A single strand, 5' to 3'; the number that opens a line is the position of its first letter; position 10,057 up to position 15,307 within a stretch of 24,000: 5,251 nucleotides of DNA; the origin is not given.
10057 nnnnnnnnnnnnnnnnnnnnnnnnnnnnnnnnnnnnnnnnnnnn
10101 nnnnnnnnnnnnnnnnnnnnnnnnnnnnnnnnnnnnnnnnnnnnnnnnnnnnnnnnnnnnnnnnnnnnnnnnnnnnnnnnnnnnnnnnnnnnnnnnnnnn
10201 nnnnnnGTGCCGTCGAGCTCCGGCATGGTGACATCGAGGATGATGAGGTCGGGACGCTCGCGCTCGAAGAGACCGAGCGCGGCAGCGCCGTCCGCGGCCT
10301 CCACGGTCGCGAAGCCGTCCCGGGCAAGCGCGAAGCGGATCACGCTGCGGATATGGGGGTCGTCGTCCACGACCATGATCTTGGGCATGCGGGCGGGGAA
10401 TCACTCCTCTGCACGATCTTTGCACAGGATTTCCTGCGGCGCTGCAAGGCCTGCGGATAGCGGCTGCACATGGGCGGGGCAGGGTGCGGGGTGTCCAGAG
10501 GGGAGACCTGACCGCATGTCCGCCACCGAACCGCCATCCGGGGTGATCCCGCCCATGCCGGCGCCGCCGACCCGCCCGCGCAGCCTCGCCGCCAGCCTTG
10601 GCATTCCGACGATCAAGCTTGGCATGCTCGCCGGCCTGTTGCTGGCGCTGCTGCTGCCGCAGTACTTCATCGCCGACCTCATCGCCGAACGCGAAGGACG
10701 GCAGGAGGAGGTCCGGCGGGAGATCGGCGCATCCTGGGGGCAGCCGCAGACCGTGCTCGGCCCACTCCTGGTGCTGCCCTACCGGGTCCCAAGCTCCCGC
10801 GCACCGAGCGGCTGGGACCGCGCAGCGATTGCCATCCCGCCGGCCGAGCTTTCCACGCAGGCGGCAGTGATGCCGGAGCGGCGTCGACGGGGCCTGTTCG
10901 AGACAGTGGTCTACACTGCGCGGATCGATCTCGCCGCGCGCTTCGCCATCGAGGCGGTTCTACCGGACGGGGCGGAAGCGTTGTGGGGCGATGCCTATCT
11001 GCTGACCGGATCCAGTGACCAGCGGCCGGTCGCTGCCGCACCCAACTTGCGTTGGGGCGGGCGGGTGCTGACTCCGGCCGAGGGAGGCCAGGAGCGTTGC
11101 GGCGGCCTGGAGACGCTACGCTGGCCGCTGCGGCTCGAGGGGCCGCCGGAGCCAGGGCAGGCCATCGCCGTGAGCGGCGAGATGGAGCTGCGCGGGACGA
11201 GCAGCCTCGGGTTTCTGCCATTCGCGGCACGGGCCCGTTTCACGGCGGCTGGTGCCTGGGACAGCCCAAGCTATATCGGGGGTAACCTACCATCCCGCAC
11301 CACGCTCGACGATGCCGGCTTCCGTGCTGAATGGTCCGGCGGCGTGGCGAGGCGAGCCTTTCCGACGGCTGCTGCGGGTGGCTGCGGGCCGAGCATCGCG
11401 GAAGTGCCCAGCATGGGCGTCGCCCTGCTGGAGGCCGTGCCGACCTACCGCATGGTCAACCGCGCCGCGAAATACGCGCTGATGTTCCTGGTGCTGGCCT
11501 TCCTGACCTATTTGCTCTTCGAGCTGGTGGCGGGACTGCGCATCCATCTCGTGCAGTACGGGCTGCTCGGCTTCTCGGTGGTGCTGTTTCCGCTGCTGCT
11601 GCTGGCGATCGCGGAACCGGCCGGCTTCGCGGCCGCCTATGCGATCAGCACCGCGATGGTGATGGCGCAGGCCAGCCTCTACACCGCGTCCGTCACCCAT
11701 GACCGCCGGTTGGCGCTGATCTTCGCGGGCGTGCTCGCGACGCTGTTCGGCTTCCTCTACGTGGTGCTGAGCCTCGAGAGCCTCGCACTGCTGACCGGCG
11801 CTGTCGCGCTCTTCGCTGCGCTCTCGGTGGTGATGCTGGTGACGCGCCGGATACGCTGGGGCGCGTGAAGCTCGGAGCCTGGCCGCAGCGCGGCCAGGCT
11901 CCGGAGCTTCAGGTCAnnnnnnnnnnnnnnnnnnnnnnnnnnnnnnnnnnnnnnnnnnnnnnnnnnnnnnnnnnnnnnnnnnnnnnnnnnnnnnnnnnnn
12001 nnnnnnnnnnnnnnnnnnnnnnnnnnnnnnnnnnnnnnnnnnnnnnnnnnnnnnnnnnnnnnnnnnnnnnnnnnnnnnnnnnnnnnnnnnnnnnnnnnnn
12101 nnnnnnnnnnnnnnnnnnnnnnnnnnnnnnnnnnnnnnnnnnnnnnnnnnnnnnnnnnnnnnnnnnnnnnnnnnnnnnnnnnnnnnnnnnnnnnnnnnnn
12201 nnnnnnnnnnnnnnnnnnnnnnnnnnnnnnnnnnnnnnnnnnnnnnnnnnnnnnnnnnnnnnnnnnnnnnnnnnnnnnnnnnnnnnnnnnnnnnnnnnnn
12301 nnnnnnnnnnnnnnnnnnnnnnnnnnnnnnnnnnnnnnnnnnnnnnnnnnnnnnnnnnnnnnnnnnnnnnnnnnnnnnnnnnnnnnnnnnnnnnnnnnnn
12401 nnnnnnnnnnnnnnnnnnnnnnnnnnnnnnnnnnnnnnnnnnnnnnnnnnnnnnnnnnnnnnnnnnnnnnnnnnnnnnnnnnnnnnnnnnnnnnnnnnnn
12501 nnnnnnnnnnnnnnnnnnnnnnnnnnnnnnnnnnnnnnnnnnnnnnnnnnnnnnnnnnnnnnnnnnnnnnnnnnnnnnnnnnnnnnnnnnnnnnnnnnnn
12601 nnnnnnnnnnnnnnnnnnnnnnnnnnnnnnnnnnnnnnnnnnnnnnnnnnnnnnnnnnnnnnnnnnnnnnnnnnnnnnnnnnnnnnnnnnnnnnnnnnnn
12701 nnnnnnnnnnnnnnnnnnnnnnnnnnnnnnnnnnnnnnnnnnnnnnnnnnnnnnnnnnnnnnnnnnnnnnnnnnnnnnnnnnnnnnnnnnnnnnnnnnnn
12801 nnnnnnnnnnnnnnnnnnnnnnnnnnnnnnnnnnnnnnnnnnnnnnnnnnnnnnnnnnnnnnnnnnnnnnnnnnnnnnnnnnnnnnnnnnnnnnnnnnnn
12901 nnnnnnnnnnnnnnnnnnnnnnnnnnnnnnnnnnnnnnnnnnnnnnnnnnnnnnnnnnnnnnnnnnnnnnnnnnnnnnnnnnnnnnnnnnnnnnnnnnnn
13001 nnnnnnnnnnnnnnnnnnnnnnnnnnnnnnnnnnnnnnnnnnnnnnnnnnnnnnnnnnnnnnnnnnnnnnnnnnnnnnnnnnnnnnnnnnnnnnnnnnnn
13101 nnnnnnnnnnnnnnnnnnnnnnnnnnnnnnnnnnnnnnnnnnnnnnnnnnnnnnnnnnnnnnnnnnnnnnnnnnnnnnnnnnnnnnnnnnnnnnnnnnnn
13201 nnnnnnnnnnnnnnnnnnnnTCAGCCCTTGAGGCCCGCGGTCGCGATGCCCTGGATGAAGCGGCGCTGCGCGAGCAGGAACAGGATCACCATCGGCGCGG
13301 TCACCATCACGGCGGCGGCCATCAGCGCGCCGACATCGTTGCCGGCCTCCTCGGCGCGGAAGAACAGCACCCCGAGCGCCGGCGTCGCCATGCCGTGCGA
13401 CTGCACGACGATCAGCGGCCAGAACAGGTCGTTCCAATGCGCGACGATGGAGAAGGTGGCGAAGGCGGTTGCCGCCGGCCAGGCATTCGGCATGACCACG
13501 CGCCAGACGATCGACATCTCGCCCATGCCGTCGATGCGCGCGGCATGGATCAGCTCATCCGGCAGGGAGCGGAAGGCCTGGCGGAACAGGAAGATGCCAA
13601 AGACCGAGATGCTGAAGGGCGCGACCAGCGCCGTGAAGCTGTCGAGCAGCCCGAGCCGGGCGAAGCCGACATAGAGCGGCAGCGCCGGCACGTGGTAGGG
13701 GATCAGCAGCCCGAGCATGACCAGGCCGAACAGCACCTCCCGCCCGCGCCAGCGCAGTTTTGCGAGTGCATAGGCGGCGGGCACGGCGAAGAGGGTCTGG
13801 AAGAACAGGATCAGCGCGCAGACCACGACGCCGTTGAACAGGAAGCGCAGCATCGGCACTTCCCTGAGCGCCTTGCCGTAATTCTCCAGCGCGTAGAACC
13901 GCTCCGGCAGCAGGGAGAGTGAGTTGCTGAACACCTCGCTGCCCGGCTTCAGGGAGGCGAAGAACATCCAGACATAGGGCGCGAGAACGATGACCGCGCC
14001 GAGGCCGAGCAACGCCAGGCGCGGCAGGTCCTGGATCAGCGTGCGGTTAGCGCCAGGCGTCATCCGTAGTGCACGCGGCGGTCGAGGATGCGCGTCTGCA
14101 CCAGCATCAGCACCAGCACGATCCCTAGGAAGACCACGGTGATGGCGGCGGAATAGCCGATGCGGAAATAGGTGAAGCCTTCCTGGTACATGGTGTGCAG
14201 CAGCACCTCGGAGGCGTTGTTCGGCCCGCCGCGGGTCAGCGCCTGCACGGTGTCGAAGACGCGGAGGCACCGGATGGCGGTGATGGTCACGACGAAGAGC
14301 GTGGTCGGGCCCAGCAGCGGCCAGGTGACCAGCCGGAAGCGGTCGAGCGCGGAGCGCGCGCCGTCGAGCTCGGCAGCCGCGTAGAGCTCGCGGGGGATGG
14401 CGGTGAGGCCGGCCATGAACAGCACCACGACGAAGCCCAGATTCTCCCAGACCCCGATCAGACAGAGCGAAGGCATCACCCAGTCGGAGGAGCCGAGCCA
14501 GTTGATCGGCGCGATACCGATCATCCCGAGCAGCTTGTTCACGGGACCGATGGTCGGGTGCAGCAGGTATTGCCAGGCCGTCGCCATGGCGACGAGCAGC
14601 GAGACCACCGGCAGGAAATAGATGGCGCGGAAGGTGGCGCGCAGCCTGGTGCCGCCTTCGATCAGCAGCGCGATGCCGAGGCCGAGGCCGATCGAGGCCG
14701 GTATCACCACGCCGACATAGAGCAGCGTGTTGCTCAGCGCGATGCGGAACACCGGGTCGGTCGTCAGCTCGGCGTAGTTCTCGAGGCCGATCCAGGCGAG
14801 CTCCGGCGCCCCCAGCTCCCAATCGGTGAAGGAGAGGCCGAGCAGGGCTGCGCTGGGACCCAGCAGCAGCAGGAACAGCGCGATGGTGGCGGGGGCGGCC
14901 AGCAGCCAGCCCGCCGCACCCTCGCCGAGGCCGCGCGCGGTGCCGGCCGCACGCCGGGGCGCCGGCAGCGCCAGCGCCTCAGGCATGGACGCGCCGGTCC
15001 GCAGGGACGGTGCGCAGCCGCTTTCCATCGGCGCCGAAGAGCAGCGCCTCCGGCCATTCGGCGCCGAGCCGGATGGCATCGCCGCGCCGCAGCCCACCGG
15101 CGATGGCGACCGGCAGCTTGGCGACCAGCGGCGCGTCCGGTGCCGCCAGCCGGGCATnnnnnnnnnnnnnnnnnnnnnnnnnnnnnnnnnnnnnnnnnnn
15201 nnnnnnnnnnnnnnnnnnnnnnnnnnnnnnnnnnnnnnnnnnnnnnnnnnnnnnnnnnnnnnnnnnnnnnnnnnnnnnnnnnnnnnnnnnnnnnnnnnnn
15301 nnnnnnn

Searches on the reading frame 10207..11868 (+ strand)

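Call 57: search_protein_families(library=pfam, max_evalue=0.00001, proteins=[window:10207-11868:+])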
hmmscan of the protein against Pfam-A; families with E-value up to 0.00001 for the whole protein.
window:10207-11868:+ (553 aa): 1 family
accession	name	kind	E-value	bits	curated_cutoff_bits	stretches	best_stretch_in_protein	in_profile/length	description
PF06123.17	CreD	-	8e-108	361.5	23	1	135-551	3-427/428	Inner membrane protein CreD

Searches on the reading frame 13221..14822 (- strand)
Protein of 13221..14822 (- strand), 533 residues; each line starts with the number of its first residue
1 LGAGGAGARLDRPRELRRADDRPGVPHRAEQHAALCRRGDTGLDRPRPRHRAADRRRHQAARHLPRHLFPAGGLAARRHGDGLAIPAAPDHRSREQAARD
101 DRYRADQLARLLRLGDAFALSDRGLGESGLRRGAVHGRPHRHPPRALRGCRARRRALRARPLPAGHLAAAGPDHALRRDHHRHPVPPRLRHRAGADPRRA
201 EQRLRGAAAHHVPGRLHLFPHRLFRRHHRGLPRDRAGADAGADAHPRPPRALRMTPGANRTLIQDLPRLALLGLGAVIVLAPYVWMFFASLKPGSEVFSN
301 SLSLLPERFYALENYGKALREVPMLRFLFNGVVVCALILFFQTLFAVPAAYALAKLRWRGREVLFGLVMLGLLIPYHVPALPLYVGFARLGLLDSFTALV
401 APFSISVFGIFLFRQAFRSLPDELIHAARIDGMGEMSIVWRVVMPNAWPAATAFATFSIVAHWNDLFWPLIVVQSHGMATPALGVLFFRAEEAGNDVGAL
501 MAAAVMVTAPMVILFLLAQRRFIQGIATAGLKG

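Call 58: search_protein_families(library=pfam, max_evalue=0.00001, proteins=[window:13221-14822:-])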
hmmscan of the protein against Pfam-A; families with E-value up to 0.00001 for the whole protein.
window:13221-14822:- (533 aa): 1 family
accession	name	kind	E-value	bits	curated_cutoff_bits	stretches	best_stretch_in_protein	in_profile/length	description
PF00528.27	BPD_transp_1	-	2.4e-20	73.5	26.4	1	347-526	2-182/184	Binding-protein-dependent transport system inner membrane component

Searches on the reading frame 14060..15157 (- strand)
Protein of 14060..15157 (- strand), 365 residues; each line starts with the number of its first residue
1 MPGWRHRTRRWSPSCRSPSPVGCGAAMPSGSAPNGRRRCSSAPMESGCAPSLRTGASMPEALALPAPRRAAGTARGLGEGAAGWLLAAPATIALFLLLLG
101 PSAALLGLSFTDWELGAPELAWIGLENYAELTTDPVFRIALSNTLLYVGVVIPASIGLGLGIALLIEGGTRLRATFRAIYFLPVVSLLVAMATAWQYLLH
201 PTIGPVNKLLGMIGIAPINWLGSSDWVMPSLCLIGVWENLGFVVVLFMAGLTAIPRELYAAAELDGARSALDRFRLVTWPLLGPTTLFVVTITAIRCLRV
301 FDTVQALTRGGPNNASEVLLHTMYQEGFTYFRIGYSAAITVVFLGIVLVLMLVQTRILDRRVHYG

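Call 58: search_protein_families(library=pfam, max_evalue=0.00001, proteins=[window:14060-15157:-])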
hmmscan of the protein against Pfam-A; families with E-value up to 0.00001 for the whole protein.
window:14060-15157:- (365 aa): 1 family
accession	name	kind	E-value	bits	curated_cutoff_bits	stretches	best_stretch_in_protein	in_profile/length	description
PF00528.27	BPD_transp_1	-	1.2e-08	35.3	26.4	1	171-362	10-182/184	Binding-protein-dependent transport system inner membrane component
